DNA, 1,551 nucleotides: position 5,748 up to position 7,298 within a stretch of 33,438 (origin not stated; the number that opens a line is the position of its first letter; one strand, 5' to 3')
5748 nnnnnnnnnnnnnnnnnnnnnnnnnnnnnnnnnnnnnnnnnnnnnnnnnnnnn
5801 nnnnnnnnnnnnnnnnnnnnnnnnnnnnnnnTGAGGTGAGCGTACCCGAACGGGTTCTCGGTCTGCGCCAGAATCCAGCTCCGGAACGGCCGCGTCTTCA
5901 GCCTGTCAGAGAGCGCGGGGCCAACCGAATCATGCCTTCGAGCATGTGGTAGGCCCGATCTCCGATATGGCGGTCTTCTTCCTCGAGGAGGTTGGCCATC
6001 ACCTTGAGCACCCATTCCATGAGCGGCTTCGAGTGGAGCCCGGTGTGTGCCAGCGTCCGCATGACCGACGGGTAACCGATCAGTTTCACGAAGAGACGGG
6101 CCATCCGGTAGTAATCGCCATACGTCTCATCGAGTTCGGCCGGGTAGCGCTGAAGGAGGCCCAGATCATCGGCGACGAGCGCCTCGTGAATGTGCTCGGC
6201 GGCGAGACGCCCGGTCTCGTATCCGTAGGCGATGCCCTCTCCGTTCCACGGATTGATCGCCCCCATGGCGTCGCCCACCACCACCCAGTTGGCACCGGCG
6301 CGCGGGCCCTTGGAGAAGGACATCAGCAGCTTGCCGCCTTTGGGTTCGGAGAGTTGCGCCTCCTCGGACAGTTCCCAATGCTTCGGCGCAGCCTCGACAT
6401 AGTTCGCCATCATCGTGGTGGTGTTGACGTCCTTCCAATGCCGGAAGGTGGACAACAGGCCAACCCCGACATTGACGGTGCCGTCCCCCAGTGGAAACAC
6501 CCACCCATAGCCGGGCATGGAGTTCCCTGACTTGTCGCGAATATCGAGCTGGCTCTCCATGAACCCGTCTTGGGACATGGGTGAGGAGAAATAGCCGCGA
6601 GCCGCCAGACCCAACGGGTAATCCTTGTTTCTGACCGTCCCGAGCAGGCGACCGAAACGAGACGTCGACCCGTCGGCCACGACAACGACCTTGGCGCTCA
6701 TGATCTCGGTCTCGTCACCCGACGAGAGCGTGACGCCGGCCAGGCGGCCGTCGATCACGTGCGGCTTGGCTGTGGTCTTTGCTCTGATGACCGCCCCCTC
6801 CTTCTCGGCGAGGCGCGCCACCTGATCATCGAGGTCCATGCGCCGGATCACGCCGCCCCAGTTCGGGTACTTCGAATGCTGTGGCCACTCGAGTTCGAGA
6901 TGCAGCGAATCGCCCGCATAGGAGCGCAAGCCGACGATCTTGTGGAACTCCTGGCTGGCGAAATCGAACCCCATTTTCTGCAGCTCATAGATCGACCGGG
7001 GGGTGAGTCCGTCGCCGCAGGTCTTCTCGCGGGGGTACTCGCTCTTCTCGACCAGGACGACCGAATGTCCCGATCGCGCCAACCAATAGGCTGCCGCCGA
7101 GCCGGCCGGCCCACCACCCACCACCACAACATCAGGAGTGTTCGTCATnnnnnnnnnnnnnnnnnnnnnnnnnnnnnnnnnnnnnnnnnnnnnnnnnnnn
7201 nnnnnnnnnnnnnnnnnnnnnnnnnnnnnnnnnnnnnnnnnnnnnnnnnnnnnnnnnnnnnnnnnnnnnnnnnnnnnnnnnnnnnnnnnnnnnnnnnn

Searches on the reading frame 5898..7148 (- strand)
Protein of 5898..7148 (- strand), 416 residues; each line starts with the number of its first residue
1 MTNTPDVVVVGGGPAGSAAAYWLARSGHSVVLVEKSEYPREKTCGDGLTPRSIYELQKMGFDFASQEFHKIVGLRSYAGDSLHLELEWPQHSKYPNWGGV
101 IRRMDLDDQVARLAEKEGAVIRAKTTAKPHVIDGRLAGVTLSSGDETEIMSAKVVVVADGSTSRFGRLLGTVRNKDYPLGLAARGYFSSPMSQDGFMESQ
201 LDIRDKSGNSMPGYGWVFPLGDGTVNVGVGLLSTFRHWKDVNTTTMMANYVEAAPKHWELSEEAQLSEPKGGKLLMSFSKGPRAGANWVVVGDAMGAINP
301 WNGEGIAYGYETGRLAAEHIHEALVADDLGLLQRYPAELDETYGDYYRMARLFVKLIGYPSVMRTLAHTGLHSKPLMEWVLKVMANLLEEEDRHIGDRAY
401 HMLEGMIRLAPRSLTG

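Call 4: search_protein_families(library=pfam, proteins=[window:5898-7148:-])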
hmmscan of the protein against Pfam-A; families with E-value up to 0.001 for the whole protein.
window:5898-7148:- (416 aa): 13 families
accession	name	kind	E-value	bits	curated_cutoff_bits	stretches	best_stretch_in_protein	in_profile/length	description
PF01494.25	FAD_binding_3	-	3.6e-15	56.5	22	1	6-181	3-182/349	FAD binding domain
PF01266.30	DAO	-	2.5e-14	54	27.9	1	6-39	1-34/353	FAD dependent oxidoreductase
PF07992.20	Pyr_redox_2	-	2e-09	37.8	26.1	1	6-165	2-113/291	Pyridine nucleotide-disulphide oxidoreductase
PF12831.13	FAD_oxidored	-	6e-09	36.1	27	1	6-40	1-35/416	FAD dependent oxidoreductase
PF00890.30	FAD_binding_2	-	7.7e-08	32.4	20.4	1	6-38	1-33/414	FAD binding domain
PF01134.28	GIDA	-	1.7e-07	31.1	22.1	1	6-162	1-151/391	Glucose inhibited division protein A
PF04820.20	Trp_halogenase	-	5.2e-07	29.3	21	1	6-51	1-49/458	Tryptophan halogenase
PF13450.12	NAD_binding_8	-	5.8e-07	30.1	21.9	1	9-38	1-30/68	NAD(P)-binding Rossmann-like domain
PF05834.18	Lycopene_cycl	-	6.7e-06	25.9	23.4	1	6-358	1-323/380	Lycopene cyclase protein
PF22578.2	GGR_cat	-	1.3e-05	25.4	27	1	213-257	32-74/88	Geranylgeranyl reductase catalytic domain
PF03486.20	HI0933_like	-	2.4e-05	24.4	50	1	6-43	2-39/244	HI0933-like protein Rossmann domain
PF00070.33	Pyr_redox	-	7.7e-05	23.6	22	1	7-64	2-58/82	Pyridine nucleotide-disulphide oxidoreductase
PF01946.23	Thi4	-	0.00022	21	26.2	1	5-36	18-50/235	Thi4 family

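Call 30: search_protein_families(library=ncbifam, proteins=[window:5898-7148:-])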
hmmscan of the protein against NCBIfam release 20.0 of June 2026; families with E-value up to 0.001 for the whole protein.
window:5898-7148:- (416 aa): 97 families (the best 25 are shown)
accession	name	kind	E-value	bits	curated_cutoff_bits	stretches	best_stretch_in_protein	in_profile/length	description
NF045655.1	MkRedMenJ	equivalog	6.8e-93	311.8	700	1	2-401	2-390/406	menaquinone reductase MenJ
TIGR02032.1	GG-red-SF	subfamily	2.2e-71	241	158.8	1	6-320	2-297/297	geranylgeranyl reductase family protein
TIGR02023.1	BchP-ChlP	subfamily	1.4e-31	109.9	343.3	1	6-355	2-333/388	geranylgeranyl diphosphate reductase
NF041080.1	DGGGPL_reductase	equivalog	3.1e-29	102.2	580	1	6-328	3-319/447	digeranylgeranylglycerophospholipid reductase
NF041160.1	DGGPL_Thplmales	equivalog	1.1e-26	93.7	780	1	5-329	4-319/396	digeranylgeranylglycerophospholipid reductase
NF049967.1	QhpG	equivalog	4e-24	85.3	240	1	7-350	1-318/423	flavin-dependent monooxygenase QhpG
NF038174.1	maturase_GoxB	equivalog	1.2e-17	64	400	2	6-176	2-168/358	glycine oxidase maturase GoxB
TIGR02028.1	ChlP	equivalog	7.4e-17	61.2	505.3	1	7-355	3-343/398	geranylgeranyl reductase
NF041385.1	Dggglyphlred_Halo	equivalog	6e-16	58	700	1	1-327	1-320/405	digeranylgeranylglycerophospholipid reductase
TIGR01988.1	Ubi-OHases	subfamily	5.3e-15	55.2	224.65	1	6-170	1-172/387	ubiquinone biosynthesis hydroxylase, UbiH/UbiF/VisC/COQ6 family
NF038171.1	maturase_LodB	equivalog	1.1e-14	54.3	400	1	6-353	1-344/361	lysine-epsilon-oxidase maturase LodB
NF033113.0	halo_ClmS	equivalog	4.8e-13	48.5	900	1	6-323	4-324/570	chloramphenicol-biosynthetic FADH2-dependent halogenase CmlS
NF005313.0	PRK06847.1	subfamily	5.1e-13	48.7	372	1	2-180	2-180/375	hypothetical protein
NF004833.1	PRK06185.1-1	subfamily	3.2e-11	42.6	488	1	6-191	4-192/403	FAD-dependent oxidoreductase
NF005691.0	PRK07494.1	equivalog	2e-10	39.8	459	1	3-40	7-44/404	UbiH/UbiF family hydroxylase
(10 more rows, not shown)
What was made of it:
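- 5898..7148 (-): Divergent FAD-dependent geranylgeranyl-reductase-family gene (MenJ-like, below the MenJ equivalog cut-off). Calls 4, 30.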
